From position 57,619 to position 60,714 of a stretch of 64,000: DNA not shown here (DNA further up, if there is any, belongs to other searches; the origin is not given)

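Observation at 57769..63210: Tandem cAMP module: transporter-HEAT-cNMP-binding protein immediately followed by a STAND-type adenylate cyclase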

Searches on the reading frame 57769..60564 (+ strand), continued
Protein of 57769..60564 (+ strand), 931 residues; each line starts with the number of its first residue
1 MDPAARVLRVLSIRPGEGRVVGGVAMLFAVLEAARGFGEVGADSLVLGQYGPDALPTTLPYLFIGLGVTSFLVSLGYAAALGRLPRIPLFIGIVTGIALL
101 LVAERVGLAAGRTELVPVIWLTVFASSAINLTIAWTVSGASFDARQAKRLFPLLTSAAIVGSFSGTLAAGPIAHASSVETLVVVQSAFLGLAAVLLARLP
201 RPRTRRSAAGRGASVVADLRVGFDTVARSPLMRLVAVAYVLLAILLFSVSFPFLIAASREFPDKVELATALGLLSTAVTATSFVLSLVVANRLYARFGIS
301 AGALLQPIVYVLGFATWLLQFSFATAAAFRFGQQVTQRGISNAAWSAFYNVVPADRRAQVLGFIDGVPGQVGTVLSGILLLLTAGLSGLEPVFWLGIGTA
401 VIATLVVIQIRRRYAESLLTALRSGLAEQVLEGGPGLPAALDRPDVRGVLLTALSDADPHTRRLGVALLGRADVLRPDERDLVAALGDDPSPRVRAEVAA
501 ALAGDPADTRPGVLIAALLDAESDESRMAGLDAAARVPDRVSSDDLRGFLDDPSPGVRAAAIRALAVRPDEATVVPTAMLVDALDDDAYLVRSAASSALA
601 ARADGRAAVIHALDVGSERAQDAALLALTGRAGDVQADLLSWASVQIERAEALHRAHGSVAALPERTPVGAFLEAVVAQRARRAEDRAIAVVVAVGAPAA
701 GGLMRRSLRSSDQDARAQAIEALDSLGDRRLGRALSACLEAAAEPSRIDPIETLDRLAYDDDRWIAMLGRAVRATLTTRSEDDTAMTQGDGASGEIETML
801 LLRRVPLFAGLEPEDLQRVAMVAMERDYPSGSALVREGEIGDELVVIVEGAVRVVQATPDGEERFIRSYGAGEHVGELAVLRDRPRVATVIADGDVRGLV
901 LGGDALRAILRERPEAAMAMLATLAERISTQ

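Call 36: search_protein_families(library=pfam, proteins=[L046:3751-7551:+, L049:9061-11019:+, L055:9020-10960:+, L066:334-2538:+, L070:8921-10978:+, L073:5610-6635:+, L077:2565-4286:+, L079:8958-12560:-, L031:7175-8356:+, L067:2777-5899:+], max_evalue=0.001)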
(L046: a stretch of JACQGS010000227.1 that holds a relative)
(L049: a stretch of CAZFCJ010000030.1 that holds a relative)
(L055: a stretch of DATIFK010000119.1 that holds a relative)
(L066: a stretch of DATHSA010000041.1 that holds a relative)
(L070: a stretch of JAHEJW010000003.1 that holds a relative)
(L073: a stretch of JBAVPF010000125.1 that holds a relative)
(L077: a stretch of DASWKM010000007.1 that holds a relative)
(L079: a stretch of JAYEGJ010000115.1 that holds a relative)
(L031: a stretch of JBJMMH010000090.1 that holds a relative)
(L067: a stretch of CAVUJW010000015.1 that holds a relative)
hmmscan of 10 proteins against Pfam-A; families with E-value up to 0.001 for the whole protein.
L046:3751-7551:+ (1267 aa): 7 families
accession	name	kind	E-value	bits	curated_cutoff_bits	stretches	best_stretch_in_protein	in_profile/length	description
PF00211.25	Guanylate_cyc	-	1.5e-28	100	21.9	1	122-294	8-175/183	Adenylate and Guanylate cyclase catalytic domain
PF13191.12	AAA_16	-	1.5e-23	84.6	32.6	1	320-533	1-166/167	AAA ATPase domain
PF12773.13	DZR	-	5.3e-11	42.9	27.3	1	38-81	1-45/45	Double zinc ribbon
PF13240.11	Zn_Ribbon_1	-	1.9e-09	37.4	25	1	63-84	2-23/23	zinc-ribbon domain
PF13248.11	Zn_ribbon_3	-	5.1e-08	32.5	27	1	62-83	4-25/26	zinc-ribbon domain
PF24463.1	DUF7577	-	1.2e-06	28.5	28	0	61-81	3-23/27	Domain of unknown function (DUF7577)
PF13424.12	TPR_12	-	3e-06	27.8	30.1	0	976-1035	13-74/77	Tetratricopeptide repeat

L049:9061-11019:+ (653 aa): 9 families
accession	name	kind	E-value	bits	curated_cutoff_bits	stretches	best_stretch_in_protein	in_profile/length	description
PF00211.25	Guanylate_cyc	-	1.1e-28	100.5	21.9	1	111-284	8-176/183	Adenylate and Guanylate cyclase catalytic domain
PF13191.12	AAA_16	-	1.3e-22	81.6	32.6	1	310-499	2-163/167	AAA ATPase domain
PF12773.13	DZR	-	1.3e-11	44.9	27.3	1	19-62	1-45/45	Double zinc ribbon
PF13240.11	Zn_Ribbon_1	-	2.9e-11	43.2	25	2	18-40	1-23/23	zinc-ribbon domain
PF13248.11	Zn_ribbon_3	-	3.8e-10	39.3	27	2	42-65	3-26/26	zinc-ribbon domain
PF24463.1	DUF7577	-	6.2e-06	26.2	28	0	15-41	1-27/27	Domain of unknown function (DUF7577)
PF10923.14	BrxC_BrxD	-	0.00032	20.2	22.2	1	296-359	16-76/414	BREX system ATP-binding protein BrxC/D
PF24460.1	DUF7575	-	0.00041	20.1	28.5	0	43-65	5-27/28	Domain of unknown function (DUF7575)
PF17032.10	Zn_ribbon_15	-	0.00066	20.9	28.9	0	42-62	53-73/73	zinc-ribbon family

L055:9020-10960:+ (647 aa): 10 families
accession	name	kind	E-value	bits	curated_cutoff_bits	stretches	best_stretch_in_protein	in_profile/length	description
PF00211.25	Guanylate_cyc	-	3.9e-24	85.7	21.9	1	104-278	7-176/183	Adenylate and Guanylate cyclase catalytic domain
PF13191.12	AAA_16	-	2e-22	80.9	32.6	1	304-498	2-167/167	AAA ATPase domain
PF12773.13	DZR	-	1.8e-13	50.8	27.3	1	15-58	1-45/45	Double zinc ribbon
PF13240.11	Zn_Ribbon_1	-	1.9e-12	47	25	2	40-59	2-21/23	zinc-ribbon domain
PF13248.11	Zn_ribbon_3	-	6e-12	45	27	2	38-58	3-23/26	zinc-ribbon domain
PF24463.1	DUF7577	-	5.8e-07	29.4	28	0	13-37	3-27/27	Domain of unknown function (DUF7577)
PF24460.1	DUF7575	-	7.4e-06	25.7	28.5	0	11-37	2-28/28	Domain of unknown function (DUF7575)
PF10571.15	UPF0547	-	2e-05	25.1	29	1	39-60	2-23/26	Uncharacterised protein family UPF0547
PF10923.14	BrxC_BrxD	-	0.00015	21.2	22.2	1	298-348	21-71/414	BREX system ATP-binding protein BrxC/D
PF17032.10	Zn_ribbon_15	-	0.00091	20.4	28.9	0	38-58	53-73/73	zinc-ribbon family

L066:334-2538:+ (735 aa): 6 families
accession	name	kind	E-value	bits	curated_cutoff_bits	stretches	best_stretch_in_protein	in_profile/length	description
PF13432.12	TPR_16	-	2.8e-09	37.7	32.7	1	87-147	2-62/65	Tetratricopeptide repeat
PF07719.23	TPR_2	-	3.3e-08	33.5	27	0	358-385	2-29/34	Tetratricopeptide repeat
PF17874.7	TPR_MalT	-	4.1e-06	26.7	45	1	330-496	53-228/336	MalT-like TPR region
PF13424.12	TPR_12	-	3.1e-05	24.5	30.1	0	322-385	8-73/77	Tetratricopeptide repeat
PF00515.34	TPR_1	-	4.2e-05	23.6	27.8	0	359-383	3-27/34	Tetratricopeptide repeat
PF13181.12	TPR_8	-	0.00015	22.1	25.7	0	359-385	3-29/34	Tetratricopeptide repeat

L070:8921-10978:+ (686 aa): 8 families
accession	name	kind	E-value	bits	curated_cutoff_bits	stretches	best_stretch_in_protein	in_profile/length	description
PF00211.25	Guanylate_cyc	-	1.7e-09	37.9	21.9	1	523-673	10-173/183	Adenylate and Guanylate cyclase catalytic domain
PF07719.23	TPR_2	-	1.2e-07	31.7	27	0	309-336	3-30/34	Tetratricopeptide repeat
PF13424.12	TPR_12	-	1.3e-07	32.2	30.1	0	272-335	8-73/77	Tetratricopeptide repeat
PF17874.7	TPR_MalT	-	6.5e-07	29.4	45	1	239-343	52-158/336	MalT-like TPR region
PF00515.34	TPR_1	-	1.2e-06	28.5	27.8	0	309-333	3-27/34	Tetratricopeptide repeat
PF13181.12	TPR_8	-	9.2e-06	25.9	25.7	0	310-335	4-29/34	Tetratricopeptide repeat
PF13428.12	TPR_14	-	6.4e-05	23.7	23.5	0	68-97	4-33/44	Tetratricopeptide repeat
PF13432.12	TPR_16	-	0.00049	20.9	32.7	0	311-369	1-62/65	Tetratricopeptide repeat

L073:5610-6635:+ (342 aa): 1 family
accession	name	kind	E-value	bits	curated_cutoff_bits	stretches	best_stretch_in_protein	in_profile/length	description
PF00211.25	Guanylate_cyc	-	4.9e-13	49.5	21.9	1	152-300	8-156/183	Adenylate and Guanylate cyclase catalytic domain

L077:2565-4286:+ (574 aa): 2 families
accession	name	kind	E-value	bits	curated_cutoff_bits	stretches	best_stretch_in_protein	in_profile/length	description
PF00343.26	Phosphorylase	-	1.2e-24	87.1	27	2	349-571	321-563/713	Carbohydrate phosphorylase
PF11897.13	DUF3417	-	6.3e-11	43.1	25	1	28-122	3-109/109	Protein of unknown function (DUF3417)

L079:8958-12560:- (1201 aa): 7 families
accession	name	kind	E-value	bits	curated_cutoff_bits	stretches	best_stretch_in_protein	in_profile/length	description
PF00211.25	Guanylate_cyc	-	1.1e-24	87.4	21.9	1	93-265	7-175/183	Adenylate and Guanylate cyclase catalytic domain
PF13191.12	AAA_16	-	3.5e-16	60.6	32.6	1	287-480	2-163/167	AAA ATPase domain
PF12773.13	DZR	-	1.7e-12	47.7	27.3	1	7-50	1-45/45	Double zinc ribbon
PF13240.11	Zn_Ribbon_1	-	4.8e-12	45.7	25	2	6-28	1-23/23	zinc-ribbon domain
PF13248.11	Zn_ribbon_3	-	8.1e-08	31.9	27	1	30-51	3-24/26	zinc-ribbon domain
PF24463.1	DUF7577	-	1.2e-05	25.3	28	0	4-28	2-26/27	Domain of unknown function (DUF7577)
PF13401.12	AAA_22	-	0.00038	21.2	27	0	312-490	8-125/130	AAA domain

L031:7175-8356:+ (394 aa): 1 family
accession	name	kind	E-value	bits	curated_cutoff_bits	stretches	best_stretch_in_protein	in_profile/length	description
PF06224.18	AlkZ-like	-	2.2e-42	146.3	25.9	1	46-376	2-329/329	DNA glycosylase AlkZ-like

L067:2777-5899:+ (1041 aa): 5 families
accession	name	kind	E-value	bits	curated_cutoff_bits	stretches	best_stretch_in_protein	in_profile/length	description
PF13191.12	AAA_16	-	2e-30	106.9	32.6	1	42-216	2-166/167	AAA ATPase domain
PF00196.25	GerE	-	2e-16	59.8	23.5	1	973-1027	3-57/57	Bacterial regulatory proteins, luxR family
PF13424.12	TPR_12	-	3.3e-09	37.2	30.1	0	601-668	5-74/77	Tetratricopeptide repeat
PF13401.12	AAA_22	-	6.3e-05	23.7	27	1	65-222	6-124/130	AAA domain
PF00515.34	TPR_1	-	0.00026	21.1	27.8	0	451-464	17-30/34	Tetratricopeptide repeat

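Call 56: predict_structure(alignment_id=A1)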
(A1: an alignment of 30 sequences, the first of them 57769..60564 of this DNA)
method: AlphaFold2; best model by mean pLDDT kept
length: 931 residues; sequences in the alignment: 30
mean_pLDDT: 82.0   pTM: 0.60
mean pLDDT of the five models: 82.0, 81.8, 79.3, 79.1, 76.1
residues with pLDDT >= 90: 304; 70-90: 469; 50-70: 124; < 50: 34
segments of 3 or more residues with pLDDT < 50: 204-211, 433-435, 780-792, 878-882, 929-931
pLDDT, mean of each block of 10 residues (from residue 1): 57 69 91 94 94 89 93 88 85 95 94 93 92 84 68 83 93 93 95 90 49 72 81 86 89 91 92 88 73 63 75 80 83 76 64 72 82 90 72 88 87 81 71 58 81 92 91 87 93 95 89 95 94 92 91 93 91 87 91 92 85 89 85 79 91 90 81 90 89 75 73 74 73 84 74 90 89 74 33 69 79 82 87 82 81 85 85 65 66 88 68 63 56 47
secondary structure, 60 per line:
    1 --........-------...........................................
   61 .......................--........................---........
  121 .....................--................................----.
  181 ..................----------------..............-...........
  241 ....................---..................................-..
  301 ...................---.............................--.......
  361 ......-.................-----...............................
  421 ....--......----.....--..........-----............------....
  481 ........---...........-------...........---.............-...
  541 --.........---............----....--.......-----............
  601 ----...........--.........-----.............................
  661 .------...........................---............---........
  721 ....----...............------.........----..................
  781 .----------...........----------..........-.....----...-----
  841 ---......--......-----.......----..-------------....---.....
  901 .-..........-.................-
elements in order (helices of 4 or more, strands of 3 or more residues): H3-10 H18-83 H86-109 H113-141 H144-175 H180-198 H215-228 H230-260 H264-297 H299-319 H323-351 H354-366 H368-384 H390-424 H427-432 H437-441 H444-453 H459-470 H477-488 H492-502 H510-520 H524-536 H543-551 H555-566 H571-574 H577-583 H589-600 H605-615 H618-626 H632-661 H668-694 H698-709 H713-724 H729-743 H750-758 H763-781 H792-802 H813-822 E824-828 E833-835 E844-849 E852-857 E863-869 E889-892 E896-901 H903-912 H914-930

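Call 59: fold_search(model_id=the predicted structure, library=pdb)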
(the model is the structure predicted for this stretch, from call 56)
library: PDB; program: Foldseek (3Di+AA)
matches with E <= 10: 1600; with E <= 0.001: 664
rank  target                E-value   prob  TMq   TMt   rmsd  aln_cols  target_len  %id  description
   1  2pqq_A                1.6e-07  1.00  0.13  0.78   1.9       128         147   38  Structural Genomics, the crystal structure of the N-terminal domain of a transcriptional regulator from Streptomyces c (released 2007-06-05)
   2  2pqq_C                2.3e-07  1.00  0.14  0.83   1.8       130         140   38  Structural Genomics, the crystal structure of the N-terminal domain of a transcriptional regulator from Streptomyces c (released 2007-06-05)
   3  4ku8_A                2.3e-07  1.00  0.14  0.82   2.5       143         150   29  Structures of PKGI Reveal a cGMP-Selective Activation Mechanism (released 2014-01-15)
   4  3d0s_B                2.6e-07  1.00  0.14  0.58   1.6       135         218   30  cAMP receptor protein from m.tuberculosis, cAMP-free form (released 2009-02-03)
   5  7wm2_B                3.4e-07  1.00  0.14  0.27  29.9       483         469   15  Cryo-EM structure of AKT1 (released 2023-01-25)
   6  4byy_A                3.8e-07  1.00  0.14  0.54   2.0       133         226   27  Apo GlxR (released 2014-07-30)
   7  9upg_B                4.0e-07  1.00  0.13  0.24  28.8       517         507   15  Cryo-EM structure of human olfactory CNGA2/A4/B1 in CaM-bound closed state (released 2025-09-24)
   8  8xq8                  4.2e-07  1.00  0.13  0.12  33.6      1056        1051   13  Structure of the sea urchin spSLC9C1 in state-1 w/ cAMP protomer (released 2024-07-17)
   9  3h3u_B                4.5e-07  1.00  0.14  0.58   1.5       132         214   31  Crystal structure of CRP (cAMP receptor Protein) from Mycobacterium tuberculosis (released 2010-02-02)
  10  2pqq_B                4.8e-07  1.00  0.14  0.81   1.9       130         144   38  Structural Genomics, the crystal structure of the N-terminal domain of a transcriptional regulator from Streptomyces c (released 2007-06-05)
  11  3r6s_A                6.7e-07  1.00  0.14  0.53   2.3       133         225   27  Crystal structure of GlxR transcription factor from Corynebacterium glutamicum with cAMP (released 2012-03-28)
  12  2pqq_D                6.9e-07  1.00  0.14  0.82   1.8       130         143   38  Structural Genomics, the crystal structure of the N-terminal domain of a transcriptional regulator from Streptomyces c (released 2007-06-05)
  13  8u71_A                6.9e-07  1.00  0.13  0.12  32.1      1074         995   14  Structure of sea urchin SLC9C1 at pH 8 in Na+ (released 2025-03-26)
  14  5l0n                  7.2e-07  1.00  0.12  0.84   1.7       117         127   33  PKG I's Carboxyl Terminal Cyclic Nucleotide Binding Domain (CNB-B) in a complex with RP-cGMP (released 2017-08-02)
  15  5kjy                  7.2e-07  1.00  0.13  0.80   2.8       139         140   27  Co-crystal structure of PKA RI alpha CNB-B mutant (G316R/A336T) with cAMP (released 2017-06-28)
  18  8u7k_A                7.7e-07  1.00  0.13  0.13  32.1       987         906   14  WT sea urchin SLC9C1 with 5mM cAMP at pH 6 in Na+ - Grip (G) conformation (released 2025-03-26)
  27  8u7d_A                1.7e-06  1.00  0.11  0.11  29.6      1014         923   13  R399A mutant of sea urchin SLC9C1 at pH 6 in Na+ - Relaxed state (released 2025-03-26)
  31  9l9u_B                1.8e-06  1.00  0.14  0.19  28.0       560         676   12  Arabidopsis GORK WT1 (released 2025-07-16)
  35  8u7s_A                1.8e-06  1.00  0.13  0.14  31.1      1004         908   12  SLC9C1 at pH 6 in presence of Na+ (released 2025-03-26)
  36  8u6z_A                1.9e-06  1.00  0.13  0.12  32.4      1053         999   14  SLC9C1 at pH 8 in presence of K+ (released 2025-03-26)
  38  9j3m_A                2.0e-06  1.00  0.37  0.69   4.5       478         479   12  ADP/Pi bound Arabidopsis ATP/ADP translocator AtNTT1 (released 2025-03-19)
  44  9nwk_A                2.3e-06  1.00  0.12  0.28  29.0       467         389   18  cAMP-bound WT SthK in 3:1 DOPC:POPE nanodiscs (released 2025-11-12)
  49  8xq6                  2.5e-06  1.00  0.13  0.12  33.0      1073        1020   13  Structure of the sea urchin spSLC9C1 in state-3 w/o cAMP protomer (released 2025-01-15)
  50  8u7r_A                2.6e-06  1.00  0.13  0.13  32.8      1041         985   13  WT sea urchin SLC9C1 at pH 6 in presence of K+ (released 2025-03-26)
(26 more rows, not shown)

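Call 61: search_protein_representatives(alignment_id=A1)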
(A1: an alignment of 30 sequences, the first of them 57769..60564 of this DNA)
Query: 30 sequences, 987 profile positions. Proteins with E-value up to 0.001 (for the whole library): 185738; up to 1e-10: 55947; up to 1e-30: 5915. The best 150 are listed.
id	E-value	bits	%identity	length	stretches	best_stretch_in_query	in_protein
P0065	0.0e+00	1520.4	-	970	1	22-987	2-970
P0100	0.0e+00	1499.6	-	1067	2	5-718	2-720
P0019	0.0e+00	1392.9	-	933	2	5-474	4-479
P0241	0.0e+00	1258.9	-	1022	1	5-987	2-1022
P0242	0.0e+00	1253.9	-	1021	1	5-987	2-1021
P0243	0.0e+00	1179.4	-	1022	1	5-986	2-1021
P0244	0.0e+00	1134.4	-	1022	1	5-987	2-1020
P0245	0.0e+00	1104.7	-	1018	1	4-985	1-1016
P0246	0.0e+00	1080.6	-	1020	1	5-986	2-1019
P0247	0.0e+00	1076.1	-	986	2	9-505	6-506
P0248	0.0e+00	1059.3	-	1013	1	8-985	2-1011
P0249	0.0e+00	1053.0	-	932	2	4-522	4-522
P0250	0.0e+00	1014.2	-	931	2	5-516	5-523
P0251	5.4e-294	994.7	-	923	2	10-597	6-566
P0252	2.4e-292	989.3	-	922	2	8-473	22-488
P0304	1.3e-180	619.5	-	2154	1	5-984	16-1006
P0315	2.4e-174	598.7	-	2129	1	5-985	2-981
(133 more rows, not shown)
